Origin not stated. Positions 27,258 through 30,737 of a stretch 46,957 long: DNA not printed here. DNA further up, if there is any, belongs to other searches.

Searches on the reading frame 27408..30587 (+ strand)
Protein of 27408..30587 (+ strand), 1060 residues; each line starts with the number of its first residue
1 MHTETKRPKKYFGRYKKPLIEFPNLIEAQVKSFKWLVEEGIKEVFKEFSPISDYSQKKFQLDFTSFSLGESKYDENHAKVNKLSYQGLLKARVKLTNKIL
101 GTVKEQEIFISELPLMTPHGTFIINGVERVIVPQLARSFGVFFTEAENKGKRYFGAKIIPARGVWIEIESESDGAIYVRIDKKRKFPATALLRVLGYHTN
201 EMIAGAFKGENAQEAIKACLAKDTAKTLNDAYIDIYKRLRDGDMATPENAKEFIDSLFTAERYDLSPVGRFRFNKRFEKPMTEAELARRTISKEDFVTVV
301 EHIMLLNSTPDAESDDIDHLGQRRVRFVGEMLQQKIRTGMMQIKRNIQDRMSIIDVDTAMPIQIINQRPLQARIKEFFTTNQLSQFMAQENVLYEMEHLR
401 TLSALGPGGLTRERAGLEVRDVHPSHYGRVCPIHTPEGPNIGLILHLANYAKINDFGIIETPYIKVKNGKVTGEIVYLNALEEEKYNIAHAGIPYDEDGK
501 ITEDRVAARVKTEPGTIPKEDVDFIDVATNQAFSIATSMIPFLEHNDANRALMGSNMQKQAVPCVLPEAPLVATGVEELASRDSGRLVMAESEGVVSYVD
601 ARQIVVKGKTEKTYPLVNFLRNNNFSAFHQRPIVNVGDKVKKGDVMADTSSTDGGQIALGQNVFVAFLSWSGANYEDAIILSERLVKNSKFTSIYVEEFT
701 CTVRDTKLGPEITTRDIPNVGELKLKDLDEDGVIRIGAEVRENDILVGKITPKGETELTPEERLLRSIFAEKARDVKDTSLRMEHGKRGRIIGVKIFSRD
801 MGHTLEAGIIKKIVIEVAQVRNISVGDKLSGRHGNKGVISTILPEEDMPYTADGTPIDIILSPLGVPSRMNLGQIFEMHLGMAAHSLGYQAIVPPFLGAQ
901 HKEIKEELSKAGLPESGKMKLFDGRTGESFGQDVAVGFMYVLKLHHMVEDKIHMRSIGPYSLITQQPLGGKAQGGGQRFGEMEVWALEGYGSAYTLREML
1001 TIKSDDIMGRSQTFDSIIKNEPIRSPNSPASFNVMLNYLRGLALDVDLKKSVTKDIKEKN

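Call 62: search_protein_families(library=pfam, proteins=[window:27408-30587:+], max_evalue=0.00001)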
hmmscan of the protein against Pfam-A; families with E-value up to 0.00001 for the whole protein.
window:27408-30587:+ (1060 aa): 6 families
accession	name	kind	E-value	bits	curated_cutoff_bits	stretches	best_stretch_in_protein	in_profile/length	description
PF00562.33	RNA_pol_Rpb2_6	-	1.4e-126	423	23.4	1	589-973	1-373/373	RNA polymerase Rpb2, domain 6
PF04565.21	RNA_pol_Rpb2_3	-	4.7e-26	91.2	21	1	385-453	1-68/68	RNA polymerase Rpb2, domain 3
PF10385.14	RNA_pol_Rpb2_45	-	7.6e-22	77.6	28.2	1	463-528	1-66/66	RNA polymerase beta subunit external 1 domain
PF04560.25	RNA_pol_Rpb2_7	-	8.7e-22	77.8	32.1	1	975-1049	1-85/87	RNA polymerase Rpb2, domain 7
PF04561.19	RNA_pol_Rpb2_2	-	6.9e-17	62.2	21.7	1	145-326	10-190/190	RNA polymerase Rpb2, domain 2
PF04563.20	RNA_pol_Rpb2_1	-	1.4e-14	54.6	28.2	1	24-369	1-200/203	RNA polymerase beta subunit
